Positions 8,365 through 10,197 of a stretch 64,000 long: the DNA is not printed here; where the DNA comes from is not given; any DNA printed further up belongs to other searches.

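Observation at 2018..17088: Candidate undescribed catabolic system: mannose-family PTS and phospho-ketose cleavage pathway co-transcribed with four cytoplasmic esterases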

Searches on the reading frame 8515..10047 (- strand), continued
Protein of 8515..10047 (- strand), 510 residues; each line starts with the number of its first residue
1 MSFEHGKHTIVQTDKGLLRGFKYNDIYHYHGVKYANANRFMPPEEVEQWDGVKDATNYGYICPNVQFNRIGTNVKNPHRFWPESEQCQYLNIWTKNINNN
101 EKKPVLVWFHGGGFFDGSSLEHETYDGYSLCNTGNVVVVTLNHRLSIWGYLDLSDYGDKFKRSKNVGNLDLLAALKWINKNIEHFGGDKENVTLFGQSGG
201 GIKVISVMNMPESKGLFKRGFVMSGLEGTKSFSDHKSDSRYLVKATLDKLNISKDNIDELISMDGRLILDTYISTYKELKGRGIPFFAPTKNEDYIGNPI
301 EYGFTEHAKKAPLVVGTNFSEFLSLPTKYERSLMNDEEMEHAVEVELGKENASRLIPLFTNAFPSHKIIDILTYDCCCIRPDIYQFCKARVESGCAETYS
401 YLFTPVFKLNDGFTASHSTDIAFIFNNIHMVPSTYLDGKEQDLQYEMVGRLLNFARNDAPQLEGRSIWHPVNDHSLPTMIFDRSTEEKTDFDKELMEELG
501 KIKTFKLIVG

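Call 17: find_related_loci(query=A1, collection=genome_contigs, flank=10000)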
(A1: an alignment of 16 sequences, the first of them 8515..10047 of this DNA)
Query A1 (510 aa) in genome_contigs; peptide patterns used: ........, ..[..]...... (x = any residue, [..] = any of these).
600 stretches matched a pattern (row limit reached: there are more); 584 encode a relative of the query (tblastn E <= 1e-3); the best 80 are kept; 80 distinct loci.
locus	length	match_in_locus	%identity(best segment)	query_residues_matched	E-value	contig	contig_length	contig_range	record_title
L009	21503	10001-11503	57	1-501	0e+0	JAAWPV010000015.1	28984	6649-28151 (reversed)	MAG: Oscillospiraceae bacterium isolate ABMPRH_151_1 SL341404_scaffold_4852, whole genome shotgun sequence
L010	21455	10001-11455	43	10-498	1e-132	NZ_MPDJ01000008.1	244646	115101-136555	Eisenbergiella tayi strain DSM 26961 scaffold8, whole genome shotgun sequence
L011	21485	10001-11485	42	3-497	2e-130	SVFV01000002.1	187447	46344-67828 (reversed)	MAG: Butyrivibrio sp. isolate SIG341 NODE_108_length_187447_cov_92.893350, whole genome shotgun sequence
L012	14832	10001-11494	41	2-502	8e-126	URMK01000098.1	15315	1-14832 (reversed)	uncultured Lachnospiraceae bacterium isolate UMGS1134 genome assembly, contig: NODE_554_length_15315_cov_14.717366, whol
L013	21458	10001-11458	43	10-496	2e-125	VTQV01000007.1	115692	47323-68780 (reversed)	Bacillus subtilis strain DE0224 NODE_7_length_115692_cov_48.976165, whole genome shotgun sequence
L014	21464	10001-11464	41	7-496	2e-124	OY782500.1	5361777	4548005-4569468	MAG: Vallitaleaceae bacterium isolate 08788439-a597-456a-b4e9-0d8f61821b33 genome assembly, chromosome: 1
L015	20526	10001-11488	40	3-499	2e-124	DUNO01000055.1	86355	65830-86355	MAG TPA_asm: Clostridiales bacterium isolate AS05jafATM_90 61486_AS05, whole genome shotgun sequence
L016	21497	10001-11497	40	1-499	1e-123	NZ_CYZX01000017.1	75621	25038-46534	Clostridium disporicum strain 2789STDY5834856, whole genome shotgun sequence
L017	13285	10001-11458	43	10-497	2e-123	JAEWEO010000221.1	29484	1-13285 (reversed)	MAG: Bacillota bacterium isolate OH_PBlB_147 k127_285057, whole genome shotgun sequence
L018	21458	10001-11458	41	8-495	2e-123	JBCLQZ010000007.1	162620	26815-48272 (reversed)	Oscillospiraceae bacterium 42-9 voucher GPTB0101 scaffold7, whole genome shotgun sequence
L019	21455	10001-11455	40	10-496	7e-122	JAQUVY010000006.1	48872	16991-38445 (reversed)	MAG: Eubacteriales bacterium isolate STD2_178 NODE_2413_length_48872_cov_3.661299_Sandtown_D2, whole genome shotgun sequ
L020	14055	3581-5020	43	10-496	2e-120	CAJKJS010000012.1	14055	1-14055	MAG TPA_asm: uncultured Ruminococcaceae bacterium isolate ERR1600698-bin.13 genome assembly, contig: NODE_3113_length_14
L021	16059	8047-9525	40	10-502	7e-120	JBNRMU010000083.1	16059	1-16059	MAG: Christensenellales bacterium isolate UACH.lmm k127_379591, whole genome shotgun sequence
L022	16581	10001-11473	39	10-502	1e-119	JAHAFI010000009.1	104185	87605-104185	MAG: Clostridiales bacterium isolate L3_058_072G1_dasL3_058_072G1_metabat.metabat.4 L3_058_072G1_scaffold_102, whole gen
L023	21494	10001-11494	39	3-502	3e-119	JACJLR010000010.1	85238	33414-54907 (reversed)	Mediterraneibacter glycyrrhizinilyticus strain An427 An427_contig-110_9, whole genome shotgun sequence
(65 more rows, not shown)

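Call 19: find_encoding_contigs(protein=P0036, flank=10000, max_places=2)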
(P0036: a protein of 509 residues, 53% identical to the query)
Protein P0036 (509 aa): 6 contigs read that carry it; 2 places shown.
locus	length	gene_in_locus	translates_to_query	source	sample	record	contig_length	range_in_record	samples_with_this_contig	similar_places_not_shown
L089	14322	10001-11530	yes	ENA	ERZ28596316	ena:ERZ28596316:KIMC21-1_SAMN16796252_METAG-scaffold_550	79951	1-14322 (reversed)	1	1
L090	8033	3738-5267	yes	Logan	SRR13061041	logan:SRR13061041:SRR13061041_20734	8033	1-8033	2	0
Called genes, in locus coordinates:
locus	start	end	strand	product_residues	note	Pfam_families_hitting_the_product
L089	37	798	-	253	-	PF01325:Fe_dep_repress (weak), PF08220:HTH_DeoR, PF08279:HTH_11 (weak), PF00455:DeoRC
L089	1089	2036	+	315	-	PF00294:PfkB, PF08543:Phos_pyr_kin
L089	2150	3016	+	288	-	PF00756:Esterase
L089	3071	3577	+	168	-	PF03830:PTSIIB_sorb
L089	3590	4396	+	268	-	PF03609:EII-Sor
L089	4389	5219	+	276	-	PF03613:EIID-AGA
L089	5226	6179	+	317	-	PF00248:Aldo_ket_red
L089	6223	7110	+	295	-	PF01116:F_bP_aldolase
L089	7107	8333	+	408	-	PF12832:MFS_1_like (weak), PF07690:MFS_1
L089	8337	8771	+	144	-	PF03610:EIIA-man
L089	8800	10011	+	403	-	PF00756:Esterase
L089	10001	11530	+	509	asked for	PF00135:COesterase, PF20434:BD-FAE (weak), PF07859:Abhydrolase_3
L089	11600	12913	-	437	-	PF05525:Branch_AA_trans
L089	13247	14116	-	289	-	PF00294:PfkB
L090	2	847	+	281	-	?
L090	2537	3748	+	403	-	PF00756:Esterase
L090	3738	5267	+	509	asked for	PF00135:COesterase, PF20434:BD-FAE (weak), PF07859:Abhydrolase_3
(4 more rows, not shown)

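Call 20: find_encoding_contigs(protein=P0047, flank=10000, max_places=2)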
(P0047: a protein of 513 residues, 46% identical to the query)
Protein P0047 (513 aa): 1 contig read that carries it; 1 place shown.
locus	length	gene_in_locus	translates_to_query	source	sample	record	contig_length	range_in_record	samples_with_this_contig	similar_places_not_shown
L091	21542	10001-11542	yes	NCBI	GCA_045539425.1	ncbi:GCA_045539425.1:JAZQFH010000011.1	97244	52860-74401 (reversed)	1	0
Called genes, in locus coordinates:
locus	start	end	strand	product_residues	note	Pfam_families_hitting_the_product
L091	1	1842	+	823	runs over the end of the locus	PF01915:Glyco_hydro_3_C, PF14310:Fn3-like, PF00933:Glyco_hydro_3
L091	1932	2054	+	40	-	-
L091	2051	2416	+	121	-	-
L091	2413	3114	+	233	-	PF20582:UPF0758_N, PF04002:RadC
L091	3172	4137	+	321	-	PF01297:ZnuA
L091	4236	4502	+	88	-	PF00312:Ribosomal_S15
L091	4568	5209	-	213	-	PF00702:Hydrolase, PF13419:HAD_2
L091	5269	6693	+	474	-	PF02302:PTS_IIB (weak)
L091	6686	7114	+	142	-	PF02302:PTS_IIB (weak)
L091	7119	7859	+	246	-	PF00149:Metallophos, PF12850:Metallophos_2 (weak)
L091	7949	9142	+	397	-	PF07690:MFS_1, PF12832:MFS_1_like (faint), PF07690:MFS_1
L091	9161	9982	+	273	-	PF04794:YdjC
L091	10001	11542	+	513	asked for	PF00135:COesterase, PF20434:BD-FAE, PF07859:Abhydrolase_3 (faint)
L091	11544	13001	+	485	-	PF00232:Glyco_hydro_1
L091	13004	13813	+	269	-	PF00756:Esterase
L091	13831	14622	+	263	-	PF04794:YdjC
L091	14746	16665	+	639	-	PF05043:Mga (faint), PF08279:HTH_11 (faint), PF00874:PRD, PF00359:PTS_EIIA_2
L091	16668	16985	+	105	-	PF02255:PTS_IIA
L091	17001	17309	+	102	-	PF02302:PTS_IIB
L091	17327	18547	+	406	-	PF02378:PTS_EIIC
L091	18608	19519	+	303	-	PF04794:YdjC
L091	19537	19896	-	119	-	PF00702:Hydrolase, PF13419:HAD_2 (weak)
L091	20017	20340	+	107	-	-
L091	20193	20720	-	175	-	PF11687:DUF3284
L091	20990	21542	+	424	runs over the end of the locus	PF02378:PTS_EIIC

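Call 21: find_encoding_contigs(protein=P0019, flank=10000, max_places=2)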
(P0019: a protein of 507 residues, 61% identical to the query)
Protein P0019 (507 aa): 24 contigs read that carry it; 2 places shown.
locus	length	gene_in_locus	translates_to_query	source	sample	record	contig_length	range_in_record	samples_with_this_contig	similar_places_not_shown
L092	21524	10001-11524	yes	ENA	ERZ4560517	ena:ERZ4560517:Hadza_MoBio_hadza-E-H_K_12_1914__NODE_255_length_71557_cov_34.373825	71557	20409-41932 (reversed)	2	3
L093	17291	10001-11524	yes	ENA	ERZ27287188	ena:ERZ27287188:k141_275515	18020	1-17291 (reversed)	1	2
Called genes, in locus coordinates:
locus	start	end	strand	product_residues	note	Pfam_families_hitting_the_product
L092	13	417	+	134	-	-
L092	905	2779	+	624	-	-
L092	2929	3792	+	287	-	PF00756:Esterase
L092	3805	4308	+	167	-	PF03830:PTSIIB_sorb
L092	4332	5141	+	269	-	PF03609:EII-Sor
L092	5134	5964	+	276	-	PF03613:EIID-AGA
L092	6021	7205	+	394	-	PF12832:MFS_1_like (weak), PF07690:MFS_1, PF05977:MFS_3 (weak), PF07690:MFS_1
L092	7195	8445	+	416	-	PF00756:Esterase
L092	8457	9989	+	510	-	PF00135:COesterase, PF20434:BD-FAE (weak), PF07859:Abhydrolase_3 (faint)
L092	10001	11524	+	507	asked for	PF00135:COesterase, PF20434:BD-FAE (weak), PF07859:Abhydrolase_3 (faint)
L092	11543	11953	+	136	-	PF03610:EIIA-man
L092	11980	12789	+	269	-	PF01116:F_bP_aldolase, PF00977:His_biosynth (faint)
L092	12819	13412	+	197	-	-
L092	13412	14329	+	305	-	PF00294:PfkB, PF08543:Phos_pyr_kin (weak)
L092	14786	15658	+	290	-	PF03976:PPK2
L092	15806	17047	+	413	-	PF00657:Lipase_GDSL (weak), PF13472:Lipase_GDSL_2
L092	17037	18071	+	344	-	PF05343:Peptidase_M42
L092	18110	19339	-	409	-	PF00089:Trypsin, PF13365:Trypsin_2, PF00595:PDZ, PF13180:PDZ_2, PF17820:PDZ_6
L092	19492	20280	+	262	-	PF07179:SseB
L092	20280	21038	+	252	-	-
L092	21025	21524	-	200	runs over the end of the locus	PF01470:Peptidase_C15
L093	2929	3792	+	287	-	PF00756:Esterase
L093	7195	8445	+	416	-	PF00756:Esterase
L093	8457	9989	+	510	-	PF00135:COesterase, PF20434:BD-FAE (weak), PF07859:Abhydrolase_3 (faint)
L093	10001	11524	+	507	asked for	PF00135:COesterase, PF20434:BD-FAE (weak), PF07859:Abhydrolase_3 (faint)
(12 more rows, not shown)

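Call 24: search_solved_structures(query=window:8515-10047:-, max_evalue=1e-40)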
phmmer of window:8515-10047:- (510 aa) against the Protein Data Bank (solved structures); distinct sequences matched with E-value up to 1e-40: 9.
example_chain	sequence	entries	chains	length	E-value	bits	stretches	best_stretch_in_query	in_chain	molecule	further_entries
5a2g_A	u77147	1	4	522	4e-112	379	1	7-498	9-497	CARBOXYLIC ESTER HYDROLASE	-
1c7i_A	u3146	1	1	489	2.1e-55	191.8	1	8-497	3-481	PROTEIN (PARA-NITROBENZYL ESTERASE)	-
1c7j_A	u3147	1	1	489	2.2e-55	191.7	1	8-497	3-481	PROTEIN (PARA-NITROBENZYL ESTERASE)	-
1qe3_A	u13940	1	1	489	6.1e-55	190.3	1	8-497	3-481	PARA-NITROBENZYL ESTERASE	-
2ogs_A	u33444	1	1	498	1.1e-53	186.2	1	8-461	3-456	Thermostable carboxylesterase Est50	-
7x8l_A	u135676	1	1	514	1.5e-53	185.7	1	30-492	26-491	Carboxylic ester hydrolase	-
2ogt_A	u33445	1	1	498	2e-53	185.3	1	8-461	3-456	Thermostable carboxylesterase Est50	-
8wdm_A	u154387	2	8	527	3.6e-48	168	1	9-481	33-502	Carboxylic ester hydrolase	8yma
8xrz_A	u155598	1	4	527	9.1e-48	166.6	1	9-481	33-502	Carboxylic ester hydrolase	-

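Call 33: search_protein_families(library=pfam, proteins=[L009:368-1432:+, L009:7163-8362:+, L009:9120-9956:+, L009:13425-14078:+, L009:15347-16672:-, L009:17789-18706:-, L009:18735-19862:+, L009:19963-20934:+, L002:2284-4053:+, L005:2449-4323:+], max_evalue=0.01)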
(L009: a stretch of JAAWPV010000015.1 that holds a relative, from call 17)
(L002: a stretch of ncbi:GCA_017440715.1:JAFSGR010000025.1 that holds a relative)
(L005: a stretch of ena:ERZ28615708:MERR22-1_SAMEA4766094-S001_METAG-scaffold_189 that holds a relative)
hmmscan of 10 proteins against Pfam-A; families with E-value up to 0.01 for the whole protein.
L009:368-1432:+ (354 aa): 0 families

L009:7163-8362:+ (399 aa): 5 families
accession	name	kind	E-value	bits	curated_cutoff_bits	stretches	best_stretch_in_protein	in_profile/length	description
PF12832.13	MFS_1_like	-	2.3e-54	185.3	25.2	1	25-373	10-372/373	MFS_1 like family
PF07690.21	MFS_1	-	3.3e-27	95.7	33.4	2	20-259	2-248/347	Major Facilitator Superfamily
PF03825.22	Nuc_H_symport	-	1.6e-18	67.3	25.9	1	18-382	6-387/400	Nucleoside H+ symporter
PF01306.25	LacY_symp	-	1.5e-11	44.2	24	1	26-389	19-399/413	LacY proton/sugar symporter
PF13347.12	MFS_2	-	3.3e-06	26.4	27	1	8-130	218-341/427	MFS/sugar transport protein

L009:9120-9956:+ (278 aa): 4 families
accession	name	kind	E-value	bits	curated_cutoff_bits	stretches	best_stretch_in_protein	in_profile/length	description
PF08282.18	Hydrolase_3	-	7e-42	144.3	20.9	1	25-272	1-255/255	haloacid dehalogenase-like hydrolase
PF12710.13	HAD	-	6.9e-07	30.3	27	0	212-237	164-189/189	haloacid dehalogenase-like hydrolase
PF00702.32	Hydrolase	-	1.2e-06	29.5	26.4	0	204-240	155-191/191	haloacid dehalogenase-like hydrolase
PF05116.19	S6PP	-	1.9e-05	24.8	20.3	0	204-253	165-215/247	Sucrose-6F-phosphate phosphohydrolase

L009:13425-14078:+ (217 aa): 1 family
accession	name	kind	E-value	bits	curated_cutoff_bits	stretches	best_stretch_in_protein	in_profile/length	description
PF15995.10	DUF4771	-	0.0065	17.2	27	1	35-123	47-136/160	Domain of unknown function (DUF4771)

L009:15347-16672:- (441 aa): 12 families
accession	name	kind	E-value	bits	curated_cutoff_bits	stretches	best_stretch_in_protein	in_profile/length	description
PF00890.30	FAD_binding_2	-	5.9e-38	131.6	20.4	2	66-176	1-103/414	FAD binding domain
PF12831.13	FAD_oxidored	-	4.6e-11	43.1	27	1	66-172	1-103/416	FAD dependent oxidoreductase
PF01266.30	DAO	-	1.5e-09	38.3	27.9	1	66-148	1-85/353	FAD dependent oxidoreductase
PF13450.12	NAD_binding_8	-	7e-08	33.1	21.9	1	69-103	1-35/68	NAD(P)-binding Rossmann-like domain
PF01946.23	Thi4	-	1.7e-06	27.9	26.2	1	62-108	15-62/235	Thi4 family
PF03486.20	HI0933_like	-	3.1e-06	27.3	50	1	66-108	2-44/244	HI0933-like protein Rossmann domain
PF07992.20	Pyr_redox_2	-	4.9e-06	26.6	26.1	1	66-102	2-34/291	Pyridine nucleotide-disulphide oxidoreductase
PF04205.19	FMN_bind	-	4.9e-05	24.3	22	1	13-39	51-77/77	FMN-binding domain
PF01494.25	FAD_binding_3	-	5.6e-05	23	22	1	65-101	2-38/349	FAD binding domain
PF01262.27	AlaDh_PNT_C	-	0.00023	21.1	23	1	62-97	26-61/214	Alanine dehydrogenase/PNT, C-terminal domain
PF01134.28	GIDA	-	0.0019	17.7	22.1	1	66-95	1-30/391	Glucose inhibited division protein A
PF13738.12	Pyr_redox_3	-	0.007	16.1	30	0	68-97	1-31/305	Pyridine nucleotide-disulphide oxidoreductase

L009:17789-18706:- (305 aa): 1 family
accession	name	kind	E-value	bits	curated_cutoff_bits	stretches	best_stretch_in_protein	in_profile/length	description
PF04227.17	Indigoidine_A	-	7.4e-136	452.6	25.2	1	12-301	1-290/291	Indigoidine synthase A like protein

L009:18735-19862:+ (375 aa): 0 families

L009:19963-20934:+ (323 aa): 4 families
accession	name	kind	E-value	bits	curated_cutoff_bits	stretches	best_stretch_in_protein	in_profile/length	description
PF00756.26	Esterase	-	7.5e-17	62.4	22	1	47-210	2-154/251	Putative esterase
PF02230.22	Abhydrolase_2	-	0.00051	20.4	23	0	153-190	102-139/217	Phospholipase/Carboxylesterase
PF12146.15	Hydrolase_4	-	0.0013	18.5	27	1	155-215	75-129/239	Serine aminopeptidase, S33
PF12697.13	Abhydrolase_6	-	0.0022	19.1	26.3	1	84-213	3-109/217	Alpha/beta hydrolase family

L002:2284-4053:+ (589 aa): 1 family
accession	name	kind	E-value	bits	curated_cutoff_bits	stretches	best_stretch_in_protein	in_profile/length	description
PF05043.19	Mga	-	3e-05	24.9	21.1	1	50-122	16-85/87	Mga helix-turn-helix domain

L005:2449-4323:+ (624 aa): 1 family
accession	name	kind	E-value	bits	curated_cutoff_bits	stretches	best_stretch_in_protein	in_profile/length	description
PF05043.19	Mga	-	6.2e-05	24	21.1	1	102-167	23-85/87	Mga helix-turn-helix domain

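Call 48: search_dna_similar(query=window:8515-10047:-, collection=plasmids, mode=protein, max_rows=15)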
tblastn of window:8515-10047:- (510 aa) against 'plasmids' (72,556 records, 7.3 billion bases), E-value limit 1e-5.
Records with a match: 291; places in all: 399; records where one place covers at least 80% of the query: 138.
Best place of each record, by identity: <60% 291.
By first word of the organism name: Streptomyces 40; Rhizobium 38; Agrobacterium 33; Novosphingobium 14; Clostridium 14; Rhodococcus 8; Neorhizobium 7; Sphingobium 6; Deinococcus 6; Klebsiella 6; and 67 more.
By predicted mobility (MOB-suite, as given by PLSDB): non-mobilizable 178; conjugative 75; mobilizable 38.
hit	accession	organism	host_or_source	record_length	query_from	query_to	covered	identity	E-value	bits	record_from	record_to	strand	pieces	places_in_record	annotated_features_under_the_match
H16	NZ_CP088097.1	Rhizobium sp. SU303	cell culture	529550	9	502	97%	38.7%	6e-99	334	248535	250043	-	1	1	carboxylesterase family protein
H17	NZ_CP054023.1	Rhizobium indicum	Pisum sativum l. (pea),Pure culture,Pea ...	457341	9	502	97%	38.1%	2e-97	330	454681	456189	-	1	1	carboxylesterase family protein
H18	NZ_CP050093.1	Rhizobium leguminosarum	Trifolium pratense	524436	9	502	97%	38.1%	2e-97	330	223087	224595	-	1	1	carboxylesterase family protein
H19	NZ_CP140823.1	Rhizobium johnstonii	Trifolium pratense,whole organism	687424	9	502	97%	38.1%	2e-97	330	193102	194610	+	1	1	carboxylesterase family protein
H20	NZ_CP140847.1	Rhizobium johnstonii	Trifolium pratense,whole organism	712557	9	502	97%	38.1%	2e-97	330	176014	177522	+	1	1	carboxylesterase family protein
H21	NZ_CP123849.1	Agrobacterium tumefaciens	Rose,cell culture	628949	9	502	97%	38.1%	9e-98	331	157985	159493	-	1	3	carboxylesterase family protein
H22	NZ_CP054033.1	Rhizobium indicum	Pisum sativum l. (pea),Pure culture,Pea ...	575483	9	502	93%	39.7%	5e-86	345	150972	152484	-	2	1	carboxylesterase family protein (x2)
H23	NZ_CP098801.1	Rhizobium anhuiense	Trifolium dubium,Cell culture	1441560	9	502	97%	37.9%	2e-97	330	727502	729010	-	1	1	record has no annotation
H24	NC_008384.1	Rhizobium johnstonii 3841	-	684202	9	502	97%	37.9%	1e-96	328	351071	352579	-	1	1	carboxylesterase family protein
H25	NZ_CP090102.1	Rhizobium leguminosarum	Trifolium pratense,Cell culture,Plant ...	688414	9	502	97%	37.9%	1e-96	328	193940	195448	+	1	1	carboxylesterase family protein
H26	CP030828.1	Neorhizobium sp. NCHU2750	Rosa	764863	7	502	97%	37.6%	3e-97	329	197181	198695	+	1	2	pnbA: para-nitrobenzyl esterase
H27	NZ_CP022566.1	Rhizobium leguminosarum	Root nodule,Pisum sativum root-nodule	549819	8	494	95%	38.3%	2e-98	332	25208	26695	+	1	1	carboxylesterase family protein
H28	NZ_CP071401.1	Rhizobium leguminosarum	lentil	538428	9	494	95%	38.4%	9e-97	328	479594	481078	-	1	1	carboxylesterase family protein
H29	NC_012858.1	Rhizobium leguminosarum bv. trifolii WSM1325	-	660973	9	502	97%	37.5%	1e-97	330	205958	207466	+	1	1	carboxylesterase family protein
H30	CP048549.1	Agrobacterium tumefaciens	walnut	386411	9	502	97%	37.5%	2e-97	330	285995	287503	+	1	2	carboxylesterase/lipase family protein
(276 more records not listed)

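Call 60: search_protein_families(library=pfam, proteins=[L008:11539-12159:+], max_evalue=1)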
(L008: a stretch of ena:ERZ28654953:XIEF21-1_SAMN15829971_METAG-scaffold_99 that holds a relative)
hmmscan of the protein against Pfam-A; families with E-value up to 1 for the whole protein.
L008:11539-12159:+ (206 aa): 4 families
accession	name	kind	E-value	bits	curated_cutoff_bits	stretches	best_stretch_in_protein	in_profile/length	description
PF02383.23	Syja_N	-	0.0043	16.9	27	1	49-106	243-299/305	SacI homology domain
PF09075.15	STb_secrete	-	0.0055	17.2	25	1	182-196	5-20/48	Heat-stable enterotoxin B, secretory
PF07294.16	Fibroin_P25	-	0.04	14.4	25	1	52-95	37-80/196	Fibroin P25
PF16289.11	PIN_12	-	0.16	12.8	32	1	64-156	29-126/172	PIN domain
